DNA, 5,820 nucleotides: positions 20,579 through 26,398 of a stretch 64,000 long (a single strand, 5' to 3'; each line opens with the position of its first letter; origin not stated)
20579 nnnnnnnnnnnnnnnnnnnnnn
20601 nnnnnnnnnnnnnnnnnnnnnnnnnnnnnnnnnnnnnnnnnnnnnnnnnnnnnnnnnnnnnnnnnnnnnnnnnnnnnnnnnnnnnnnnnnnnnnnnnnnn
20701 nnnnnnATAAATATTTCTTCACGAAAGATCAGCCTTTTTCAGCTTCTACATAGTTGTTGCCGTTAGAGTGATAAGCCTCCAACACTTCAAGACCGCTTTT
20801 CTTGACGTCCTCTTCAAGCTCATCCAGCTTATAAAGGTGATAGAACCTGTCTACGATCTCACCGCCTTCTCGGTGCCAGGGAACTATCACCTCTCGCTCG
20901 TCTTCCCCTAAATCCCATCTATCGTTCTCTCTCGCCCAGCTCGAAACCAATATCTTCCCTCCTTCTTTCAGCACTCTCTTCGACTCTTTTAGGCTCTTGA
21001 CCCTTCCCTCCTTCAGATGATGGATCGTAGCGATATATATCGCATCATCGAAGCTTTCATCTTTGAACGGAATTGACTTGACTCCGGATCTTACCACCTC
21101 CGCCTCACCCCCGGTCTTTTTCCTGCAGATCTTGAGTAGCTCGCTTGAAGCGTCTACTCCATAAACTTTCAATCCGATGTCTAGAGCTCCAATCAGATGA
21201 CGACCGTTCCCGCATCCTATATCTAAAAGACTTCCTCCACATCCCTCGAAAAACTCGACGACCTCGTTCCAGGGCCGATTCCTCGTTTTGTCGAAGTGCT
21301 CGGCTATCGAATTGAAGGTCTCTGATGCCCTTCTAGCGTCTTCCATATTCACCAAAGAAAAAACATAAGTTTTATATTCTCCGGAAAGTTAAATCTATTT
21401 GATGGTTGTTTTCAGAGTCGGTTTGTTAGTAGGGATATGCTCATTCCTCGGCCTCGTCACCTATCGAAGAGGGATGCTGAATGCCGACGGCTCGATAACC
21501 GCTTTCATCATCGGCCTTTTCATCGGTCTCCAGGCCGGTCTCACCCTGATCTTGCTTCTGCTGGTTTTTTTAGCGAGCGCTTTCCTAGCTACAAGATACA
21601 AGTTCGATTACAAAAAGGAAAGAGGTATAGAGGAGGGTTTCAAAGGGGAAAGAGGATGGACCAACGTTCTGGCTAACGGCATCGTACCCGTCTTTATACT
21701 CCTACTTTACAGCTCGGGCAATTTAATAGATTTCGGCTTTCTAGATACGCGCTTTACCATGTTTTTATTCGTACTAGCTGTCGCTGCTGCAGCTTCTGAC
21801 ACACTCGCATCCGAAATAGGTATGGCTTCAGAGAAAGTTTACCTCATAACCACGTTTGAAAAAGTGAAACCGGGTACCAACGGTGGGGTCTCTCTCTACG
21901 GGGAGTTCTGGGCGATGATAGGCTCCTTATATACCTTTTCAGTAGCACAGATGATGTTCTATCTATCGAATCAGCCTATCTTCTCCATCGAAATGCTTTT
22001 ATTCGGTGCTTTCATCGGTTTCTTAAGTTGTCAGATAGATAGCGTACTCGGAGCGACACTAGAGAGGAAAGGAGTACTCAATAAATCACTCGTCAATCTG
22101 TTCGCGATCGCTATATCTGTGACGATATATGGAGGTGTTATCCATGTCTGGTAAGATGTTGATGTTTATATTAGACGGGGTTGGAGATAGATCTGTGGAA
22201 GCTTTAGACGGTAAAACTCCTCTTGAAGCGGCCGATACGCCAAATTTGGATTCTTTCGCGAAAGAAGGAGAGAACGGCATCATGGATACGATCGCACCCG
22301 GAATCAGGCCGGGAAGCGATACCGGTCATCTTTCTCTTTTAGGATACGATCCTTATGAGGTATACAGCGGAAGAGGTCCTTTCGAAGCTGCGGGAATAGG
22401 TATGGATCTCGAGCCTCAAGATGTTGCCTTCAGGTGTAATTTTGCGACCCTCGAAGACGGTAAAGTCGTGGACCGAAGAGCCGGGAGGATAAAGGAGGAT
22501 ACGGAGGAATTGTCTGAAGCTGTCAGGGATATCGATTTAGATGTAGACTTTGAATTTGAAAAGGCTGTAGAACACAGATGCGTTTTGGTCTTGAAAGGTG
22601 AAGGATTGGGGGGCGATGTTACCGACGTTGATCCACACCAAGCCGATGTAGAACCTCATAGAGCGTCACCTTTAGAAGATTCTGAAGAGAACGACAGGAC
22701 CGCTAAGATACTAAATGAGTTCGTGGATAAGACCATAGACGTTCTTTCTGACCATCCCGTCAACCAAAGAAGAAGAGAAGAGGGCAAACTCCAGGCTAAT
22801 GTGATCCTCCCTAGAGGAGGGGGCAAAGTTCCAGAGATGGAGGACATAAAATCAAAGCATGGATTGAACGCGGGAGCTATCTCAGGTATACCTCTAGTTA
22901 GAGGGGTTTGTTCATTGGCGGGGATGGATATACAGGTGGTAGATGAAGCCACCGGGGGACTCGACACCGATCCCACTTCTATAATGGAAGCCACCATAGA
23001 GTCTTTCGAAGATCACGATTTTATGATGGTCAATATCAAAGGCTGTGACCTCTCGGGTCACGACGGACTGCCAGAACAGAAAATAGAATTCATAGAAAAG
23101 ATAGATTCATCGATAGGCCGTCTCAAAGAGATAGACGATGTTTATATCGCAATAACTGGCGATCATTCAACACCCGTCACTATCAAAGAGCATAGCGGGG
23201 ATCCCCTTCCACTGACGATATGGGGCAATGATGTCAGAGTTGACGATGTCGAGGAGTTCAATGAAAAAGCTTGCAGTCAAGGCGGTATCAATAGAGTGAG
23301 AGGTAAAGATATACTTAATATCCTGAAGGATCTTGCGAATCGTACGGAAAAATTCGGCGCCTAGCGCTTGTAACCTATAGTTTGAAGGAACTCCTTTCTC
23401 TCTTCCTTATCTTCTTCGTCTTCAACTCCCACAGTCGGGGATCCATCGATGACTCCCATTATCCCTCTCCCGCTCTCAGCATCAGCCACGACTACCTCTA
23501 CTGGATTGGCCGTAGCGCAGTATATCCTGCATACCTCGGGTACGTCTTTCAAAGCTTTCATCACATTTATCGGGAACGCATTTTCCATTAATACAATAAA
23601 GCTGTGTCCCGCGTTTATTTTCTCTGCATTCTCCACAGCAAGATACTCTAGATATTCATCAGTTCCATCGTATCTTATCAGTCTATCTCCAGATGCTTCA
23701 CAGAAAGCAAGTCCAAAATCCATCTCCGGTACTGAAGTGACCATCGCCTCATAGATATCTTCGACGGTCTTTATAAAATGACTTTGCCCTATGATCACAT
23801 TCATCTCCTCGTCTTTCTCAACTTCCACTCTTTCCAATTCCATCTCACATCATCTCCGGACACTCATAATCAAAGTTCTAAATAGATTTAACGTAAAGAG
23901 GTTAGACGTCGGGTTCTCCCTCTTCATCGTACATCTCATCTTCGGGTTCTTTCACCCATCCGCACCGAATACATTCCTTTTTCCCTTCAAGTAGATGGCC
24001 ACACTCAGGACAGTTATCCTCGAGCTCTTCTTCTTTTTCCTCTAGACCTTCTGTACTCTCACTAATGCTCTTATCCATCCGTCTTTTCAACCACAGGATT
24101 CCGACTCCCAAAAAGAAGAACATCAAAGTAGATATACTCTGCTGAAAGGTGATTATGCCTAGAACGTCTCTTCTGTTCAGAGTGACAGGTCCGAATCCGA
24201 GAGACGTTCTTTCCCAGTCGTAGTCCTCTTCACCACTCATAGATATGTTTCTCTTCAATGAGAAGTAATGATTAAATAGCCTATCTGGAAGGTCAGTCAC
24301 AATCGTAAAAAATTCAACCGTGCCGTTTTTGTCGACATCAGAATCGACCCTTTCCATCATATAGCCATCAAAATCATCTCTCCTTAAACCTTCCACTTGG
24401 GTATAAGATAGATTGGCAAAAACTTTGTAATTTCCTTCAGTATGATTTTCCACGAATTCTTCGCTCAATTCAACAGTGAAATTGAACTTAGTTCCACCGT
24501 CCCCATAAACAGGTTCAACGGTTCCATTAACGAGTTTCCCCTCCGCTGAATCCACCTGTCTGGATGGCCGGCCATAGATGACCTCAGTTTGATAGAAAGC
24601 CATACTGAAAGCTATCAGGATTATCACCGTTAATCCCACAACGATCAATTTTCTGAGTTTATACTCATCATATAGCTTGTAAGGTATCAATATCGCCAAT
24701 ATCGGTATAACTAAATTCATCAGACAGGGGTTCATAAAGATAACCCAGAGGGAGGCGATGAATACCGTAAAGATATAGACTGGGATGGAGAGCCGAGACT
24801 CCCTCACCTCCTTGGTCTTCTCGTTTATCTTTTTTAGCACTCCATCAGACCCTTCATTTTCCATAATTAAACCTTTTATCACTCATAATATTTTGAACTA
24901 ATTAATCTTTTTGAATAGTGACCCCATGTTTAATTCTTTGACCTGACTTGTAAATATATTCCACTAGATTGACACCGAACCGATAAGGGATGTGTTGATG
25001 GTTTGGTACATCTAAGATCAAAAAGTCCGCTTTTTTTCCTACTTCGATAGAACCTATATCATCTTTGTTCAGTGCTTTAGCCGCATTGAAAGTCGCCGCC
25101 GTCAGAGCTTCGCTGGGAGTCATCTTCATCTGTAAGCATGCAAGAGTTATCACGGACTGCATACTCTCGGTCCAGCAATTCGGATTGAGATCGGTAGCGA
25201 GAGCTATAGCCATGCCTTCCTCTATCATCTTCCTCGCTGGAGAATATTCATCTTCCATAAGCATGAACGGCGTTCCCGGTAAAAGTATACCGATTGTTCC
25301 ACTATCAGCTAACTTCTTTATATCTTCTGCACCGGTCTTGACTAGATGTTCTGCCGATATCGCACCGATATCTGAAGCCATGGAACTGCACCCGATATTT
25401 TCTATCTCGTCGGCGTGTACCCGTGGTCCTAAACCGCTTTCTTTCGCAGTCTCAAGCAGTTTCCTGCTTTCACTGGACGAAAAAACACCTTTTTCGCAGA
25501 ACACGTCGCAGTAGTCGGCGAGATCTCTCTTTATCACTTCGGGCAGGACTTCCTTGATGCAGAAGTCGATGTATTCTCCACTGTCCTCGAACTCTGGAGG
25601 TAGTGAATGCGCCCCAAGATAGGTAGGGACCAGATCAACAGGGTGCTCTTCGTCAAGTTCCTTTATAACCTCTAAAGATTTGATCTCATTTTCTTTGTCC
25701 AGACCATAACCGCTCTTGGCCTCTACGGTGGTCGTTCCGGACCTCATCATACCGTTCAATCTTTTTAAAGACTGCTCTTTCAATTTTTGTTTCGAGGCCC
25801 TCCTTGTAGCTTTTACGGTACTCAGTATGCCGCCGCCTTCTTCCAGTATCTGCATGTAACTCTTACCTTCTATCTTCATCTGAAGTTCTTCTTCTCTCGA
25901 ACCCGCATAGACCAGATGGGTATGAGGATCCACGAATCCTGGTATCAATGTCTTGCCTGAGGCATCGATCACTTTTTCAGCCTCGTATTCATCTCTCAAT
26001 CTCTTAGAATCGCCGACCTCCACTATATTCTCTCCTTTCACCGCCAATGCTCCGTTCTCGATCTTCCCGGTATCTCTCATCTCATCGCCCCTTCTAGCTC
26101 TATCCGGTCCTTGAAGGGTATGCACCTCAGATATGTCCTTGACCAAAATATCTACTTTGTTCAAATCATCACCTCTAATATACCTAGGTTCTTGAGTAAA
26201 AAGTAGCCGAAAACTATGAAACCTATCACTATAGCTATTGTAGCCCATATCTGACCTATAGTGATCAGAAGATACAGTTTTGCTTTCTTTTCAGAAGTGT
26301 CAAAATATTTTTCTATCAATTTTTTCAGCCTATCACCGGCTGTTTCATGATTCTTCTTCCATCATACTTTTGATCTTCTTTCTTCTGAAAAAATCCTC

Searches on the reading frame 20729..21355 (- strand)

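Call 65: search_protein_families(library=pfam, proteins=[window:20729-21355:-], max_evalue=0.00001)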
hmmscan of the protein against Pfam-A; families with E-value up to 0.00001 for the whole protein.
window:20729-21355:- (208 aa): 7 families
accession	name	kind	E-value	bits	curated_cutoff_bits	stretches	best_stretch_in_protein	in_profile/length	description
PF08241.18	Methyltransf_11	-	8e-21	74.9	21.2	1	44-136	1-94/95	Methyltransferase domain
PF13649.12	Methyltransf_25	-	1.6e-17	64.4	27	1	44-133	2-97/97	Methyltransferase domain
PF13489.12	Methyltransf_23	-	1.1e-12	48.5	27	1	24-193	4-163/164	Methyltransferase domain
PF13847.12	Methyltransf_31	-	6.7e-12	45.8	27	1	42-142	6-114/145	Methyltransferase domain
PF08242.18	Methyltransf_12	-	4.1e-11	43.9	30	1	44-135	1-98/98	Methyltransferase domain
PF01209.24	Ubie_methyltran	-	1.9e-08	34.4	20.1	1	10-137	9-151/233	ubiE/COQ5 methyltransferase family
PF02353.26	CMAS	-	2.6e-07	30.7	27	1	40-148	63-175/273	Mycolic acid cyclopropane synthetase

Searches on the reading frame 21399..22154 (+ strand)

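Call 65: search_protein_families(library=pfam, proteins=[window:21399-22154:+], max_evalue=0.00001)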
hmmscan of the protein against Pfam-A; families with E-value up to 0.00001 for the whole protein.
window:21399-22154:+ (251 aa): 1 family
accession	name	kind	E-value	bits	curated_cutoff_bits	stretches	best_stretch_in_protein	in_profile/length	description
PF01940.21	DUF92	-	2.9e-55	187.8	27.5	1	14-228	3-215/251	Integral membrane protein DUF92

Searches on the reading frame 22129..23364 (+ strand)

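Call 64: search_protein_families(library=pfam, proteins=[window:22129-23364:+], max_evalue=0.00001)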
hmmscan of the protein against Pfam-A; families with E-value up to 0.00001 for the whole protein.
window:22129-23364:+ (411 aa): 2 families
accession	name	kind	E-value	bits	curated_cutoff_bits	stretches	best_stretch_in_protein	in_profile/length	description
PF10143.14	PhosphMutase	-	2.1e-58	197.4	21.5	1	44-212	1-170/170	2,3-bisphosphoglycerate-independent phosphoglycerate mutase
PF01676.23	Metalloenzyme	-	4.3e-47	161.2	24.3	1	9-398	2-248/252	Metalloenzyme superfamily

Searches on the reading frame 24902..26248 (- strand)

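Call 44: search_protein_families(library=pfam, proteins=[window:24902-26248:-], max_evalue=0.00001)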
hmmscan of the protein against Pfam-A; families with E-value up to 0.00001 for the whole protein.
window:24902-26248:- (448 aa): 2 families
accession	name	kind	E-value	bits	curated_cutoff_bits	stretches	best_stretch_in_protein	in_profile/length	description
PF01979.26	Amidohydro_1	-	2.2e-24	86.8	25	1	100-417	1-321/345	Amidohydrolase family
PF07969.17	Amidohydro_3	-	1.6e-21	77.8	29.7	2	131-437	134-469/472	Amidohydrolase family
